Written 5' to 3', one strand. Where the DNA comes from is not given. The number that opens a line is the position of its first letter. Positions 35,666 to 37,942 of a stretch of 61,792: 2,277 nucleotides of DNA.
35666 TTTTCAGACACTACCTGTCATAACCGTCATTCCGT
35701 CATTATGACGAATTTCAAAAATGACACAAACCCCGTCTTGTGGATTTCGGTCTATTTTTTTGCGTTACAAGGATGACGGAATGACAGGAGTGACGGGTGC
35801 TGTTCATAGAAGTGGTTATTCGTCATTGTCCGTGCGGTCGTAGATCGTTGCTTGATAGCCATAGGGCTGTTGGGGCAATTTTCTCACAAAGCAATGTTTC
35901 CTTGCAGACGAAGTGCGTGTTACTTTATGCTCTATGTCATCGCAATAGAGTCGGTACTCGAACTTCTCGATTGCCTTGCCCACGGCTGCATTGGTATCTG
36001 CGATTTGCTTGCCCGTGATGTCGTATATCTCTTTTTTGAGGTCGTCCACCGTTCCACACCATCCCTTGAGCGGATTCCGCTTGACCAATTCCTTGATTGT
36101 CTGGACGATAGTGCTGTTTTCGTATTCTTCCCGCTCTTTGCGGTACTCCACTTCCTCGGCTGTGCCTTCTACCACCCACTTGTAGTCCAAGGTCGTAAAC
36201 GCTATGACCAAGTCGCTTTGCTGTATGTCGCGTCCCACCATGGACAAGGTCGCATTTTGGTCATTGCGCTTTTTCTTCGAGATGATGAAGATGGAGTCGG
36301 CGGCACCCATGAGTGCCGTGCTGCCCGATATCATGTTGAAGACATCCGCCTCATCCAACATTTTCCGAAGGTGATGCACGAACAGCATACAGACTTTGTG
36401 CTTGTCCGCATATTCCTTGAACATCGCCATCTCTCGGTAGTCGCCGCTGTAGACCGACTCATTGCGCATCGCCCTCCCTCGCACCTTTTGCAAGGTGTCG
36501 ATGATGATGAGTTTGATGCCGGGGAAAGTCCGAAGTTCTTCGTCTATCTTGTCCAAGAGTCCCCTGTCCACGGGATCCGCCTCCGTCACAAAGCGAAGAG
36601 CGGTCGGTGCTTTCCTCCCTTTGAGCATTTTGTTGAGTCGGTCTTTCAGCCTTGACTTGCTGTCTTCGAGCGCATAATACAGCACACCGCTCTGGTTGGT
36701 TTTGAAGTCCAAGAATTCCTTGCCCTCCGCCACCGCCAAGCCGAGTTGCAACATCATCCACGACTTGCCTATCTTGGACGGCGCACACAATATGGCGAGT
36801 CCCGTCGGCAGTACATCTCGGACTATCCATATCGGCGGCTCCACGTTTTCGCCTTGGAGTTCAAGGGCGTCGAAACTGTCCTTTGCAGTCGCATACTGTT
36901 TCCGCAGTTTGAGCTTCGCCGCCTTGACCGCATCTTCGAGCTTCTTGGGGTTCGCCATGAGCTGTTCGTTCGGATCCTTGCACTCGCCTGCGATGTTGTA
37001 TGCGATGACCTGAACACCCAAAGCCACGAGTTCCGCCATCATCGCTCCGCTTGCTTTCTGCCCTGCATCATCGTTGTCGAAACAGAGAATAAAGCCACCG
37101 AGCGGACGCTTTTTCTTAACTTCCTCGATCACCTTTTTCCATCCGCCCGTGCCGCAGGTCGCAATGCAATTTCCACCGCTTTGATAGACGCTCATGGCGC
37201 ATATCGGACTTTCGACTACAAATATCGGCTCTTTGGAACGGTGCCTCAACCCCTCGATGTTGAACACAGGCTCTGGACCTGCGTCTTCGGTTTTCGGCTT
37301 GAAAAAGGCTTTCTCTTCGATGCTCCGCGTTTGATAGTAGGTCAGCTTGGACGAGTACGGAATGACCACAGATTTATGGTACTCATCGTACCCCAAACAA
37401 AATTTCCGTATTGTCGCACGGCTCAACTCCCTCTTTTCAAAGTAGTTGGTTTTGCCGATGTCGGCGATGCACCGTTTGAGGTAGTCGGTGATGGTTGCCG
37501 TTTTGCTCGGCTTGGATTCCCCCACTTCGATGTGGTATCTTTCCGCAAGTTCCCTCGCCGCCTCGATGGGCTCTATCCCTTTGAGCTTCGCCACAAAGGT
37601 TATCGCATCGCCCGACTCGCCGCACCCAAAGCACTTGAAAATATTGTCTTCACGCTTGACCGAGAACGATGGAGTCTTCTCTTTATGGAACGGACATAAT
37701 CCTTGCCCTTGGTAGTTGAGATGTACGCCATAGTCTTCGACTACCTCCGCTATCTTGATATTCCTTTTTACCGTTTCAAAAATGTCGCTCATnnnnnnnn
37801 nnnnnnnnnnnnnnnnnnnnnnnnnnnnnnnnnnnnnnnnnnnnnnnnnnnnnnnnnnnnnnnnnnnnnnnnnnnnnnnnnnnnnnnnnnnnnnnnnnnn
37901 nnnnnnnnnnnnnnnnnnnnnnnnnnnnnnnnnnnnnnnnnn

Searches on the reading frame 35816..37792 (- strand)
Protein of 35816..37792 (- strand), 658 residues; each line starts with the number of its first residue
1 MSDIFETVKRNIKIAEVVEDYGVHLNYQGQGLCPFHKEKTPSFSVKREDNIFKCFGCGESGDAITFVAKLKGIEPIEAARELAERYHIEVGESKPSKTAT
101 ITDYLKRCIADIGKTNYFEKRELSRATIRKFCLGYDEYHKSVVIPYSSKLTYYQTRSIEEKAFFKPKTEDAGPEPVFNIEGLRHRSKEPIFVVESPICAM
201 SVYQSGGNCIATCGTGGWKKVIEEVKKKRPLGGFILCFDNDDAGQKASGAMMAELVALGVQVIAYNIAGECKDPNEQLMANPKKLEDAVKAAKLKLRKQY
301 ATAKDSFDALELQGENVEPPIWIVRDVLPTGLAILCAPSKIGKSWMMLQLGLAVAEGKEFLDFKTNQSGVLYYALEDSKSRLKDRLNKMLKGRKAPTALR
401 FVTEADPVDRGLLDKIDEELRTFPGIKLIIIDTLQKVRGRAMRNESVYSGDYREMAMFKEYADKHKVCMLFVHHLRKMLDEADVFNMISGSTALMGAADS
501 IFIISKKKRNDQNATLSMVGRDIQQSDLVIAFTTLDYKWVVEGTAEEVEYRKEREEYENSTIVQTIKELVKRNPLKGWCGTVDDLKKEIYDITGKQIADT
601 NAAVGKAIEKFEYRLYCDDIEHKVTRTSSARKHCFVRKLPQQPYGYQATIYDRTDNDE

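Call 95: search_protein_families(library=phrogs, proteins=[window:35816-37792:-], max_evalue=0.00001)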
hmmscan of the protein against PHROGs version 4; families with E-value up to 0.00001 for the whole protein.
window:35816-37792:- (658 aa): 20 families
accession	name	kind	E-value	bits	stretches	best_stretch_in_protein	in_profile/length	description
phrog_47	-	DNA, RNA and nucleotide metabolism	2.2e-48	166.5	1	11-308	28-363/947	DNA primase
phrog_239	-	DNA, RNA and nucleotide metabolism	1e-42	148.1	1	25-527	37-579/801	DNA primase/helicase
phrog_6444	-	DNA, RNA and nucleotide metabolism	9.7e-33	114.8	2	6-135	11-160/577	DNA primase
phrog_11992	-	unknown function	1.7e-26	94.5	1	5-102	4-99/177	-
phrog_3123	-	unknown function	5.6e-25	88.9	1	272-519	275-547/583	-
phrog_18097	-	DNA, RNA and nucleotide metabolism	7.2e-19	69.1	1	6-109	8-109/199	DNA primase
phrog_1284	-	unknown function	2.6e-18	67.5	1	319-558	23-283/306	-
phrog_6357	-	unknown function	4e-17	63.5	1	321-545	21-228/321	-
phrog_510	-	DNA, RNA and nucleotide metabolism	2.6e-16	60.5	1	9-86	21-101/667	DNA primase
phrog_906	-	DNA, RNA and nucleotide metabolism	6.7e-15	55.9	1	308-516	512-708/872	DNA polymerase/primase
phrog_360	-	DNA, RNA and nucleotide metabolism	1.1e-13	52.4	1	14-87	8-87/133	DNA primase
phrog_26824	-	unknown function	6.6e-13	48.7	1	12-84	8-85/868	-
phrog_19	-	DNA, RNA and nucleotide metabolism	5.3e-10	39.8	1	328-512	351-546/621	DnaB-like replicative helicase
phrog_2597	-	DNA, RNA and nucleotide metabolism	8.7e-10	38.7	1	324-390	360-427/747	DNA primase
phrog_243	-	DNA, RNA and nucleotide metabolism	9.1e-09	35.6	0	329-515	34-233/273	DnaB-like replicative helicase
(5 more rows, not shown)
